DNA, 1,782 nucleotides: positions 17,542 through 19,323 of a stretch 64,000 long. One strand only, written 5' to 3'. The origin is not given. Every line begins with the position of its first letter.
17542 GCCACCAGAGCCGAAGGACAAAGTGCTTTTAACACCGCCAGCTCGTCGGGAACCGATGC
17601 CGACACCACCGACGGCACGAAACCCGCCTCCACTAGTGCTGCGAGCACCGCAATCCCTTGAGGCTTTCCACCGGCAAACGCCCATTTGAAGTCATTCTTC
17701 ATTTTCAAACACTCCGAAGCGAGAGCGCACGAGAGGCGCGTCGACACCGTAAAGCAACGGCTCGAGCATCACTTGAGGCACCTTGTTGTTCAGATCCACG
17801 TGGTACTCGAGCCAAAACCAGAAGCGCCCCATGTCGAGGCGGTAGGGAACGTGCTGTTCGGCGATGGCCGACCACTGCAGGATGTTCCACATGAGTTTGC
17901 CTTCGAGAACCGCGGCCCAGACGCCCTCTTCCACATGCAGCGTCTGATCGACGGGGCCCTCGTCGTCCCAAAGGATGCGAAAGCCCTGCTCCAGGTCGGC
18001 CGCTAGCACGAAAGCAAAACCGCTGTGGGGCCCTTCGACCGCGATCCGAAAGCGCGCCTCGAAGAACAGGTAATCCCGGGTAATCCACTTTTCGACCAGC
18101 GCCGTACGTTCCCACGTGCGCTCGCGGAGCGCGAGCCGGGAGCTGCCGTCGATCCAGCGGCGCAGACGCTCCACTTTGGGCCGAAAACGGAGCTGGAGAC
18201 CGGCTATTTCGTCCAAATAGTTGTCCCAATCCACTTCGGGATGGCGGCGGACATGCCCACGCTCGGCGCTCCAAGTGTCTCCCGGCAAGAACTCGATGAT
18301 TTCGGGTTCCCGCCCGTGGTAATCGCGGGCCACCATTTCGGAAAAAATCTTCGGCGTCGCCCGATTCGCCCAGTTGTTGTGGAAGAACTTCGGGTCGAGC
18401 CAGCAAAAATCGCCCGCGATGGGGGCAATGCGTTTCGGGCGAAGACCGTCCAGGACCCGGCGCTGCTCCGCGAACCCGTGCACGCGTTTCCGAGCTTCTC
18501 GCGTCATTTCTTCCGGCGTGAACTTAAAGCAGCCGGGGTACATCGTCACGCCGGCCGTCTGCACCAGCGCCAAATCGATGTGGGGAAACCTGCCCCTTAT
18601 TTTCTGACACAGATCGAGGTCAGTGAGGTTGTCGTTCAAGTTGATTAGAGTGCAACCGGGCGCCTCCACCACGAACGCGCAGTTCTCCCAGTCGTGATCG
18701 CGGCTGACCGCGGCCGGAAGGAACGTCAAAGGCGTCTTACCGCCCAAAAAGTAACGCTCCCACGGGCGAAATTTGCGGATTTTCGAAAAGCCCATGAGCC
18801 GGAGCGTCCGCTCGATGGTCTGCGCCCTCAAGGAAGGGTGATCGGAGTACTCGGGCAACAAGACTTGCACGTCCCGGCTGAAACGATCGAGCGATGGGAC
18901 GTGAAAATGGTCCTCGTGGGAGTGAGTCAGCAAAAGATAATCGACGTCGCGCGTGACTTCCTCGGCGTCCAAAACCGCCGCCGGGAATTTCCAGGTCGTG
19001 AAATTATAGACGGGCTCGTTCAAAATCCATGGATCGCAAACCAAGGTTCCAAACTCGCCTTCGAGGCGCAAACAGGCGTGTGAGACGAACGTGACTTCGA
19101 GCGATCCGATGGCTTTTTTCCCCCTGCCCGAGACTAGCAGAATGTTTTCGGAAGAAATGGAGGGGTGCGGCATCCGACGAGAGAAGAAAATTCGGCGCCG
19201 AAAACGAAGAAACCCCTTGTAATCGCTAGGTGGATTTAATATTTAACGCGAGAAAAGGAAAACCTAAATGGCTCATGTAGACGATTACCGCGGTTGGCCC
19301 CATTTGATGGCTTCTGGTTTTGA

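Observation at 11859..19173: Five-gene overlapping operon pairing an Fmt-like formyltransferase with a FemAB/GNAT-like transferase, plus MBL hydrolase, FAD oxidoreductase and a 908-aa polytopic membrane protein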

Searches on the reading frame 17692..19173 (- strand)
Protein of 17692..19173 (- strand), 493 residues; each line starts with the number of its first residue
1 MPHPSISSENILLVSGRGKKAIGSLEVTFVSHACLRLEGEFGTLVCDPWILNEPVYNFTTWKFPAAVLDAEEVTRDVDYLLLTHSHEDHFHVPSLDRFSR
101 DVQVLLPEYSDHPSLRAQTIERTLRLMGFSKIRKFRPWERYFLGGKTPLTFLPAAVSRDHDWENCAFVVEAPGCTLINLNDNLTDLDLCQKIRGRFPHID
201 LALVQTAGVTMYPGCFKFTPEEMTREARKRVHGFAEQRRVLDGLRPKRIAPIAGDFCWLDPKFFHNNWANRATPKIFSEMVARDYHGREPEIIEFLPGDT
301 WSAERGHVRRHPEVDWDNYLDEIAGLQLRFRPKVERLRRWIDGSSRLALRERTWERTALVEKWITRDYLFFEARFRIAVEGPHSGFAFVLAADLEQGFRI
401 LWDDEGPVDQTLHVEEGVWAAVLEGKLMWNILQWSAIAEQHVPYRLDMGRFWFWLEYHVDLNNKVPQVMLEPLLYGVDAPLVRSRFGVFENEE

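Call 3: search_protein_families(library=pfam, proteins=[window:17692-19173:-], max_evalue=0.01)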
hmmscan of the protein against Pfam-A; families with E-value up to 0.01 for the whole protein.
window:17692-19173:- (493 aa): 2 families
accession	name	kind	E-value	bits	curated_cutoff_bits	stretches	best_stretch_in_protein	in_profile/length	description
PF13483.12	Lactamase_B_3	-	7.1e-08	33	24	1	26-208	1-135/160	Beta-lactamase superfamily domain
PF12706.13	Lactamase_B_2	-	9.4e-08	32.3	27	1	49-227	2-187/200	Beta-lactamase superfamily domain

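Call 4: search_protein_families(library=ncbifam, proteins=[window:17692-19173:-], max_evalue=0.01)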
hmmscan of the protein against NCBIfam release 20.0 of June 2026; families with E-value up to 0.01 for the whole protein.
window:17692-19173:- (493 aa): 1 family
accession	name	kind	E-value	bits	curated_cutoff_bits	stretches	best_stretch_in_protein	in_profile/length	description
NF001911.0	PRK00685.1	equivalog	7e-06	25.7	144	1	26-90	2-54/228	metal-dependent hydrolase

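Call 8: find_encoding_contigs(protein=window:17692-19173:-, flank=10000, max_places=6)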
Protein window:17692-19173:- (493 aa): no gene with exactly this product is on record in the collection.

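Call 35: search_solved_structures(query=window:17692-19173:-, max_evalue=1)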
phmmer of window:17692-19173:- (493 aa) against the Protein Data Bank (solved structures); distinct sequences matched with E-value up to 1: 7.
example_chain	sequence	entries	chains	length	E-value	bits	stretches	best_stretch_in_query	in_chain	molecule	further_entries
4jo0_A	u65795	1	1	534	0.0014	20.6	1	28-142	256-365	CmlA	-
5kil_A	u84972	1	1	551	0.0015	20.6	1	28-143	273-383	CmlA protein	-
5kik_A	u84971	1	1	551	0.0015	20.5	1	28-142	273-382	CmlA protein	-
8a90_A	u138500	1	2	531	0.0085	18.1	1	27-132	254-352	Non-heme diiron monooxygenase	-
3x2z_A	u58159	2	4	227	0.085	14.8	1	25-90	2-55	UPF0173 metal-dependent hydrolase TM_1162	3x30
7e3v_A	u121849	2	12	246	0.25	13.2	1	24-91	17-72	UPF0173 metal-dependent hydrolase C7P97_11315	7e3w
6dgi_A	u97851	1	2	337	0.67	11.8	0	189-250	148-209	D-alanine--D-alanine ligase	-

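Call 46: find_homologous_proteins(query=window:17692-19173:-)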
Query window:17692-19173:- (493 aa): 147 proteins with E <= 0.001 among 8000 candidates; the best 120 are listed.
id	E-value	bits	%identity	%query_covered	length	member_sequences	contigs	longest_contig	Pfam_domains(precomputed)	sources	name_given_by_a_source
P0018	0.0e+0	1171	100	100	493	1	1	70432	PF12706.14,PF13483.13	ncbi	-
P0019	1.2e-266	904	77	100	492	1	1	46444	PF12706.14,PF13483.13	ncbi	-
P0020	6.2e-255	865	78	94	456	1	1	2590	PF12706.14,PF13483.13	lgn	-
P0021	6.8e-250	848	71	100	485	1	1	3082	PF12706.14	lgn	-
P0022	2.4e-214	731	63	95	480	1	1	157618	PF12706.14,PF13483.13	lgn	-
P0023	7.9e-214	729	62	95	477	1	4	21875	PF12706.14,PF13483.13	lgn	-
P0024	2.6e-212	724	62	95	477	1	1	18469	PF12706.14,PF13483.13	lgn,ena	-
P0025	2.6e-203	695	61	94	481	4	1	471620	PF12706.14,PF13483.13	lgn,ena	-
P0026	6.9e-201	687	57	95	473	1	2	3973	PF12706.14,PF13483.13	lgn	-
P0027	1.3e-199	682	61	94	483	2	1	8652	PF12706.14,PF13483.13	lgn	-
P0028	9.5e-196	670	60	94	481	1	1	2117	PF12706.14,PF13483.13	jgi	jgi:L-ascorbate metabolism protein UlaG (beta-lactamase superfamily)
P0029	1.3e-188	646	56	95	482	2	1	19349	PF12706.14,PF13483.13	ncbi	-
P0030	4.0e-187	641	57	95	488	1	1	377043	PF12706.14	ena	-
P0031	5.0e-187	641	58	95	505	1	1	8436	PF12706.14,PF13483.13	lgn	-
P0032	6.7e-186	637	57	95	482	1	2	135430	PF12706.14,PF13483.13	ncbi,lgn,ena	-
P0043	1.6e-177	610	52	95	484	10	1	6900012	PF12706.14,PF13483.13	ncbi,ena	-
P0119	1.2e-149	518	48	95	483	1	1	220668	PF12706.14,PF13483.13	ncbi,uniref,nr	ncbi:MBL fold metallo-hydrolase [Pleionea sp. CnH1-48]|uniref:MBL fold metallo-hydrolase n=1 Tax=Ple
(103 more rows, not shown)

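Call 47: find_encoding_contigs(protein=P0043, flank=8000, max_places=2)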
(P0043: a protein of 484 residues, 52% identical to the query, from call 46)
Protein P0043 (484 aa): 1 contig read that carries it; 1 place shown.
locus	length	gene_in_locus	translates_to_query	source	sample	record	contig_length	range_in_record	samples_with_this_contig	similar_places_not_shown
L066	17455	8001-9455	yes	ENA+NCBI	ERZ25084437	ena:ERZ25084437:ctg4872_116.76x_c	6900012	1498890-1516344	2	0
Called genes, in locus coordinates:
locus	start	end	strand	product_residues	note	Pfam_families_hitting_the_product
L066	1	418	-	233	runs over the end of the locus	PF03963:FlgD, PF13861:FLgD_tudor, PF13860:FlgD_ig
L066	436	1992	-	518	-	PF02120:Flg_hook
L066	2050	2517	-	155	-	PF02561:FliS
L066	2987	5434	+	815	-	PF13424:TPR_12 (weak), PF13432:TPR_16, PF14559:TPR_19, PF13424:TPR_12 (weak), PF13432:TPR_16, PF13414:TPR_11, PF13432:TPR_16, PF13844:Glyco_transf_41, +26 more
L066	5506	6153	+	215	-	PF08889:WbqC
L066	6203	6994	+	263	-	PF05711:TylF, PF13578:Methyltransf_24 (faint)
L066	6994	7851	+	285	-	PF05721:PhyH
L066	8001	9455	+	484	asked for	PF13483:Lactamase_B_3 (weak), PF12706:Lactamase_B_2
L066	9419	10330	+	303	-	PF00551:Formyl_trans_N, PF02911:Formyl_trans_C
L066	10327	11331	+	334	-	PF13480:Acetyltransf_6 (faint)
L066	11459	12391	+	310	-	PF12852:Cupin_6, PF00165:HTH_AraC (weak), PF12833:HTH_18, PF00165:HTH_AraC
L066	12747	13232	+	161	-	PF04945:YHS (weak)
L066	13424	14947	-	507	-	PF25199:nSTAND_NTPase5 (faint), PF00005:ABC_tran, PF00006:ATP-synt_ab (faint), PF02463:SMC_N (faint), PF13191:AAA_16 (faint), PF13304:AAA_21 (faint), PF13401:AAA_22 (faint), PF00005:ABC_tran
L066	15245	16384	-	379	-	PF13578:Methyltransf_24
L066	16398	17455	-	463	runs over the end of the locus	-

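Call 48: find_encoding_contigs(protein=P0119, flank=8000, max_places=2)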
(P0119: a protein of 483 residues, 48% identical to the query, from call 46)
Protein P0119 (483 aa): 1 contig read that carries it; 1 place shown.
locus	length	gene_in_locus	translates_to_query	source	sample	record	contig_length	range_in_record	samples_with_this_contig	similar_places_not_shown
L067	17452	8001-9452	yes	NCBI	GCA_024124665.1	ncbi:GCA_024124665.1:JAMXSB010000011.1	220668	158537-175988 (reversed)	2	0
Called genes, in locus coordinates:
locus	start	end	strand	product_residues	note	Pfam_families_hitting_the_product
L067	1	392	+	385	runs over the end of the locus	PF01041:DegT_DnrJ_EryC1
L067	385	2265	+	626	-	-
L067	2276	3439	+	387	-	PF13578:Methyltransf_24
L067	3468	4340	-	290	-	PF00483:NTP_transferase, PF12804:NTP_transf_3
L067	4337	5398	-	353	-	PF01073:3Beta_HSD, PF01370:Epimerase, PF02719:Polysacc_synt_2, PF04321:RmlD_sub_bind, PF16363:GDP_Man_Dehyd, PF07993:NAD_binding_4 (weak)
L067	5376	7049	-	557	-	PF00342:PGI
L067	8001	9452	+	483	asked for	PF13483:Lactamase_B_3, PF12706:Lactamase_B_2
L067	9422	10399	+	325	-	PF13480:Acetyltransf_6 (weak)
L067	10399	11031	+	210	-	PF13489:Methyltransf_23 (weak), PF08241:Methyltransf_11, PF08242:Methyltransf_12, PF13649:Methyltransf_25, PF13847:Methyltransf_31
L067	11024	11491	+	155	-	PF13673:Acetyltransf_10, PF00583:Acetyltransf_1, PF13508:Acetyltransf_7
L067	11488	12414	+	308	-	-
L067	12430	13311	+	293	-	-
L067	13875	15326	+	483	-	PF06490:FleQ, PF00158:Sigma54_activat, PF14532:Sigma54_activ_2, PF07728:AAA_5 (weak), PF25601:AAA_lid_14, PF02954:HTH_8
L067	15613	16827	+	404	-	PF00512:HisKA, PF02518:HATPase_c, PF14501:HATPase_c_5 (weak)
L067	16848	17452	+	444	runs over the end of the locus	PF00072:Response_reg, PF00004:AAA (faint), PF00158:Sigma54_activat, PF14532:Sigma54_activ_2, PF07724:AAA_2 (weak), PF07728:AAA_5 (weak), PF25601:AAA_lid_14, PF02954:HTH_8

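Call 49: find_encoding_contigs(protein=P0025, flank=8000, max_places=2)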
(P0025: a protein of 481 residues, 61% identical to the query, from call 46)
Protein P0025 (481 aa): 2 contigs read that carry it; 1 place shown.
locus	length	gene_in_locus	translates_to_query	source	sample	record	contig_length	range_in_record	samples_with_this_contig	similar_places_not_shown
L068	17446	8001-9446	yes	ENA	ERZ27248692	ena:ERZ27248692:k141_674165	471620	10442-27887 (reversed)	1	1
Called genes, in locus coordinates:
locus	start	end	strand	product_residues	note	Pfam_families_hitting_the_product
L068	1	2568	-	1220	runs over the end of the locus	PF00535:Glycos_transf_2 (weak), PF13469:Sulfotransfer_3, PF13428:TPR_14 (faint), PF00515:TPR_1 (faint), PF13432:TPR_16 (weak), PF14559:TPR_19 (weak), PF00535:Glycos_transf_2, PF13641:Glyco_tranf_2_3 (weak), +1 more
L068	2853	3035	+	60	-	-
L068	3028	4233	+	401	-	PF00155:Aminotran_1_2 (weak), PF01041:DegT_DnrJ_EryC1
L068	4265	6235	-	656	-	PF07719:TPR_2 (faint), PF13174:TPR_6 (faint), PF13181:TPR_8 (faint), PF13371:TPR_9 (faint), PF14559:TPR_19 (weak), PF13432:TPR_16, PF14559:TPR_19 (weak), PF13844:Glyco_transf_41, +8 more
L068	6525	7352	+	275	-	PF00535:Glycos_transf_2, PF10111:Glyco_tranf_2_2, PF13641:Glyco_tranf_2_3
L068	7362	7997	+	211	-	PF13847:Methyltransf_31 (weak), PF08241:Methyltransf_11 (weak), PF08242:Methyltransf_12, PF13649:Methyltransf_25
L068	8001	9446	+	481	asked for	PF13483:Lactamase_B_3, PF12706:Lactamase_B_2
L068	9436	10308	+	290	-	PF00551:Formyl_trans_N, PF02911:Formyl_trans_C (weak)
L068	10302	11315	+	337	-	PF13480:Acetyltransf_6 (faint)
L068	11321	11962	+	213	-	PF08889:WbqC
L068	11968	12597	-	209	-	PF01323:DSBA, PF13743:Thioredoxin_5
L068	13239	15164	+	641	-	PF12228:DUF3604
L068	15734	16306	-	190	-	PF04366:Ysc84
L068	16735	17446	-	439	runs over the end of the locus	PF23023:Anti-Pycsar_Apyc1, PF12706:Lactamase_B_2 (weak)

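Call 57: find_related_loci(query=A4, collection=metagenome_contigs, flank=8000)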
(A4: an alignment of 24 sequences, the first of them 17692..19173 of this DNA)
Query A4 (493 aa) in metagenome_contigs; peptide patterns used: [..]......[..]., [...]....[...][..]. (x = any residue, [..] = any of these).
464 stretches matched a pattern; 316 encode a relative of the query (tblastn E <= 1e-3); the best 80 are kept; 79 distinct loci.
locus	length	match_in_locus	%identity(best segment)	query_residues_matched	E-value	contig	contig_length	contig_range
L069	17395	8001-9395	61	25-489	0e+0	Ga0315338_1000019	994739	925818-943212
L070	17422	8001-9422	56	17-490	0e+0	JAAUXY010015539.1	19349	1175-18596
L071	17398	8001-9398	57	25-490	5e-178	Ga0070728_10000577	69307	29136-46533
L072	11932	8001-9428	52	13-489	9e-176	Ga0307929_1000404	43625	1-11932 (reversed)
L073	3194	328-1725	55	25-489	0e+0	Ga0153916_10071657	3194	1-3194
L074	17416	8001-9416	52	17-489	1e-173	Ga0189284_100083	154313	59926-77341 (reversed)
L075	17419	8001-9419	53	25-492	3e-164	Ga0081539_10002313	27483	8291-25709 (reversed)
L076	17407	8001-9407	48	24-493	6e-164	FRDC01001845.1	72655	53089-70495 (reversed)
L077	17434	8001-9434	48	15-493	3e-163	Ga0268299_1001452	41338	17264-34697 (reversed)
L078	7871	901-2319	52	24-492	1e-162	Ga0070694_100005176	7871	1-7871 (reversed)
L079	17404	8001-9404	49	25-493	1e-161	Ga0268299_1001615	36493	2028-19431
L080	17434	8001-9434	48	15-493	5e-161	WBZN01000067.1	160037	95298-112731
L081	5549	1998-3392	50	25-489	1e-161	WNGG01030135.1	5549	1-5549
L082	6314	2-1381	50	30-489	7e-160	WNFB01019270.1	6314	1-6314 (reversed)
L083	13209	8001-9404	48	24-491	3e-157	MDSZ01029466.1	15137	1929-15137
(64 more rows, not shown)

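Call 61: search_protein_families(library=pfam, alignment_id=A5, max_evalue=0.00001)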
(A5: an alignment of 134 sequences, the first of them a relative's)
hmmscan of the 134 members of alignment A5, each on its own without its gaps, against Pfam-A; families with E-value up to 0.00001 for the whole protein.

A. member 1, L066:2987-5431:+ (815 aa): 23 families
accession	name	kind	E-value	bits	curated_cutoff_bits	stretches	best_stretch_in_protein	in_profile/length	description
PF00515.34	TPR_1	-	5.4e-62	203.7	27.8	2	196-229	1-34/34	Tetratricopeptide repeat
PF07719.23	TPR_2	-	1.6e-57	187.3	27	1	162-195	1-34/34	Tetratricopeptide repeat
PF13414.12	TPR_11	-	3.9e-55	183.7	26.8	2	175-206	7-38/42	TPR repeat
PF13431.12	TPR_17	-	1.2e-48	159.7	24.4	0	184-216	1-33/34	Tetratricopeptide repeat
PF13844.12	Glyco_transf_41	-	2.9e-48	164.9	25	2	443-594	73-226/543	Glycosyl transferase family 41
PF13181.12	TPR_8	-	6.7e-43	141.6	25.7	0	162-194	1-33/34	Tetratricopeptide repeat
PF13432.12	TPR_16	-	2.3e-40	137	32.7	3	132-193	1-62/65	Tetratricopeptide repeat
PF14559.12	TPR_19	-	4.7e-39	133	25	3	38-95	3-60/68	Tetratricopeptide repeat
PF13428.12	TPR_14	-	1.2e-31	106.3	23.5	0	130-170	3-43/44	Tetratricopeptide repeat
PF13424.12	TPR_12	-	9.5e-29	99.9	30.1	1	131-191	6-74/77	Tetratricopeptide repeat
PF13174.12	TPR_6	-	9.8e-21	73.4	26.3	0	61-92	1-32/33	Tetratricopeptide repeat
PF23914.1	TPR_CcmH_CycH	-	3.1e-19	69.8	42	1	157-257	45-148/158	Cytochrome c-type biogenesis protein H TPR domain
PF13176.12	TPR_7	-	5.6e-19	67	27.9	0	130-158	1-29/36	Tetratricopeptide repeat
PF13371.12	TPR_9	-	2.1e-15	56.9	35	0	134-199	1-66/73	Tetratricopeptide repeat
PF13374.12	TPR_10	-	1.3e-13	50.9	27.5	0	99-121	7-29/42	Tetratricopeptide repeat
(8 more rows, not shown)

B. families by the number of members that match (of 134 scanned): 111 families (the first 25 are shown)
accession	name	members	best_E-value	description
PF01041.23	DegT_DnrJ_EryC1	12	4.9e-104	DegT/DnrJ/EryC1/StrS aminotransferase family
PF13844.12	Glyco_transf_41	10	2.4e-55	Glycosyl transferase family 41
PF05721.19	PhyH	7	1.3e-23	Phytanoyl-CoA dioxygenase (PhyH)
PF00483.29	NTP_transferase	6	3.1e-74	Nucleotidyl transferase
PF08889.16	WbqC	6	8.2e-66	WbqC-like protein family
PF00515.34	TPR_1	6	5.4e-62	Tetratricopeptide repeat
PF07719.23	TPR_2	6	1.6e-57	Tetratricopeptide repeat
PF13414.12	TPR_11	6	3.9e-55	TPR repeat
PF13431.12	TPR_17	6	1.2e-48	Tetratricopeptide repeat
PF13181.12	TPR_8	6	6.7e-43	Tetratricopeptide repeat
PF13432.12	TPR_16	6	2.3e-40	Tetratricopeptide repeat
PF14559.12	TPR_19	6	4.7e-39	Tetratricopeptide repeat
PF13428.12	TPR_14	6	1.2e-31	Tetratricopeptide repeat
PF13424.12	TPR_12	6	9.5e-29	Tetratricopeptide repeat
PF00535.33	Glycos_transf_2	6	2.1e-25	Glycosyl transferase family 2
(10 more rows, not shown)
